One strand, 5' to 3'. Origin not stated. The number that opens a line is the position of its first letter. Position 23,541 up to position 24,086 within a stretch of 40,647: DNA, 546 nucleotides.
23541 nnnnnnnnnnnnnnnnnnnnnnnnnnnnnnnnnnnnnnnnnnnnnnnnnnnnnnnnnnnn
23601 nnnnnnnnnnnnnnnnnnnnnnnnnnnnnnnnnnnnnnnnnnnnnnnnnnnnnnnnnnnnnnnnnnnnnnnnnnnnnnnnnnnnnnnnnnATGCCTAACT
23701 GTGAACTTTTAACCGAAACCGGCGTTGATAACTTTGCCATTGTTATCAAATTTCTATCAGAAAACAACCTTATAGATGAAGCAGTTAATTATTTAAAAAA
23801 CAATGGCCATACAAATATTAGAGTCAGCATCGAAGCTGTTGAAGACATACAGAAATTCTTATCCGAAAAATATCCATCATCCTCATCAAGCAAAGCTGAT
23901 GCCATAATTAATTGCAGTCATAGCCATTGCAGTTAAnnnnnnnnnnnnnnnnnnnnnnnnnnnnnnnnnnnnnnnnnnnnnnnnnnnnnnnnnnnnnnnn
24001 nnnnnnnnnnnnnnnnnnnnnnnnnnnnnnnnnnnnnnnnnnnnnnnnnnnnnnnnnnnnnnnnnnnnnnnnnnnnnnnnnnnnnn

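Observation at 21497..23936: AT-rich cargo island between cos and the lysis cassette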

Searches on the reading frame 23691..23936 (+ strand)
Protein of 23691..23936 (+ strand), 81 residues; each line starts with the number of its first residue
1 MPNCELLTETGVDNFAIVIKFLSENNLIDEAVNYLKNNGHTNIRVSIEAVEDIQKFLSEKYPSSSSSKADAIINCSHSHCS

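Call 7: search_protein_families(library=pfam, max_evalue=1, proteins=[window:23691-23936:+])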
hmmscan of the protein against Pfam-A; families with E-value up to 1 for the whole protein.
window:23691-23936:+ (81 aa): 2 families
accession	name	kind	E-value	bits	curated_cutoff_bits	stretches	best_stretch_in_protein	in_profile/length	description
PF20947.2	Flu_PB2_1st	-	0.1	12.6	27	1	5-21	18-34/36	Influenza RNA polymerase PB2 N-terminal region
PF01132.26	EFP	-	0.26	11.7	27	0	43-59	24-40/54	Elongation factor P (EF-P) OB domain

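Call 8: search_protein_families(library=phrogs, max_evalue=1, proteins=[window:23691-23936:+])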
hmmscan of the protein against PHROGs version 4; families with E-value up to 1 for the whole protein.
window:23691-23936:+ (81 aa): 1 family
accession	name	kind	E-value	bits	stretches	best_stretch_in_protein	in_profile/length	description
phrog_18434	-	unknown function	0.0057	17.8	1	32-80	24-71/101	-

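Call 9: search_protein_families(library=padloc, max_evalue=1, proteins=[window:23691-23936:+])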
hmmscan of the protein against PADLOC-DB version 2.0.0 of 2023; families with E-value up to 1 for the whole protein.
window:23691-23936:+ (81 aa): 0 families

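Call 25: search_protein_families(library=ncbifam, max_evalue=1, proteins=[window:23691-23936:+])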
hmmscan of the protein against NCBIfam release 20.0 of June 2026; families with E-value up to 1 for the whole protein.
window:23691-23936:+ (81 aa): 1 family
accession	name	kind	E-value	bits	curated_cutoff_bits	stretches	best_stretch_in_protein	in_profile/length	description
TIGR04070.1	photo_TT_lyase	equivalog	0.038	12.9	400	1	10-66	161-210/338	spore photoproduct lyase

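Call 43: list_cluster_members(proteins=[window:23691-23936:+, window:23252-23440:+, window:23437-23685:+, window:21256-21468:-, window:25406-25711:-])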
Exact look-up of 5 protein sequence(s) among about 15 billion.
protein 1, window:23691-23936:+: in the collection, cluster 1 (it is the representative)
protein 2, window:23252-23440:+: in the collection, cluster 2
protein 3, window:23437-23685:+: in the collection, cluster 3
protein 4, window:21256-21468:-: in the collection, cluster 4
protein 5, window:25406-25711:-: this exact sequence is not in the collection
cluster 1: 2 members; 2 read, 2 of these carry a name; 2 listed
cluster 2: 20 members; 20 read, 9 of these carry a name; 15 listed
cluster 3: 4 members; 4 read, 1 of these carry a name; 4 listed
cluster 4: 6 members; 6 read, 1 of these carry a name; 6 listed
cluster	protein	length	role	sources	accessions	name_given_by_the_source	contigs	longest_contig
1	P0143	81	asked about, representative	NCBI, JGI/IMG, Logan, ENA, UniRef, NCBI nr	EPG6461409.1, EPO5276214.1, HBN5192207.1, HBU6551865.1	hypothetical protein ACTM7X_16830 [Citrobacter braakii] | hypothetical protein n=1 Tax=Citrobacter freundii complex TaxID=1344959 ... | hypothetical protein [Citrobacter freundii]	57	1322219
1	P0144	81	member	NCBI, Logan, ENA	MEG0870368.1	MAG: hypothetical protein RSG77_25490 [Hafnia sp.]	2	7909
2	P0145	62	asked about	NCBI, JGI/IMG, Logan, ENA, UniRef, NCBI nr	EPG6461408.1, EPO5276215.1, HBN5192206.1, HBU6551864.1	hypothetical protein ACTM7X_16835 [Citrobacter braakii] | hypothetical protein n=1 Tax=Citrobacter freundii complex TaxID=1344959 ... | hypothetical protein [Citrobacter freundii]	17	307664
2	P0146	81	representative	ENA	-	-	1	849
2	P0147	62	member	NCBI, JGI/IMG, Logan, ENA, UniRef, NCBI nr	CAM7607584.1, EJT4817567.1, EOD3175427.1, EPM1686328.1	TPA: hypothetical protein ACNUZK_003634 [Citrobacter braakii] | hypothetical protein | Uncharacterized protein n=1 Tax=Citrobacter freundii TaxID=546 RepID=A0AAN4EWT3_CITFR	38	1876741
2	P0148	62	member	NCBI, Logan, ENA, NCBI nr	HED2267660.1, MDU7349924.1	MAG: hypothetical protein E7L22_03175 [Citrobacter freundii] | hypothetical protein [Citrobacter freundii]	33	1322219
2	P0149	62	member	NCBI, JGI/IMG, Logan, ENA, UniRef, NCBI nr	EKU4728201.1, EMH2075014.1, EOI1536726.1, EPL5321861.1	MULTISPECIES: hypothetical protein [Citrobacter] | hypothetical protein | Uncharacterized protein n=1 Tax=Citrobacter portucalensis TaxID=1639133 ...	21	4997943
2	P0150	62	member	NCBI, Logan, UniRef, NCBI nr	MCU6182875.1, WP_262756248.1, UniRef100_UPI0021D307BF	hypothetical protein KWH94_07030 [Citrobacter cronae] | hypothetical protein n=1 Tax=Citrobacter cronae TaxID=1748967 RepID=UPI0021D307BF | hypothetical protein [Citrobacter cronae]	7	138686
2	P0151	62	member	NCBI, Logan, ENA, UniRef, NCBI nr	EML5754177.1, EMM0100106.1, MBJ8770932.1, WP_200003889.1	hypothetical protein RVW07_001727 [Citrobacter freundii] | hypothetical protein n=1 Tax=Citrobacter freundii TaxID=546 RepID=UPI001900E7D4 | hypothetical protein [Citrobacter freundii]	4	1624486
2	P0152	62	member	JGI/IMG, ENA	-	hypothetical protein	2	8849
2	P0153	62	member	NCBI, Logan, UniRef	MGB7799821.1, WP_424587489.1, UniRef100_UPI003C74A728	hypothetical protein [Buttiauxella sp.] | hypothetical protein n=1 Tax=Buttiauxella sp. TaxID=1972222 RepID=UPI003C74A728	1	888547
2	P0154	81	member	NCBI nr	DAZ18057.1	MAG TPA: hypothetical protein [Caudoviricetes sp.]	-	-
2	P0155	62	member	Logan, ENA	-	-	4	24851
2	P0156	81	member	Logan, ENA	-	-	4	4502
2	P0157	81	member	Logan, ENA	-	-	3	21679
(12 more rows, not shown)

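Call 44: search_dna_similar(query=window:23691-23933:+, collection=phages, mode=protein, max_evalue=0.01, max_rows=15)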
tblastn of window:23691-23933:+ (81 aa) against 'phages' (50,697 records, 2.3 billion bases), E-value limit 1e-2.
No match.
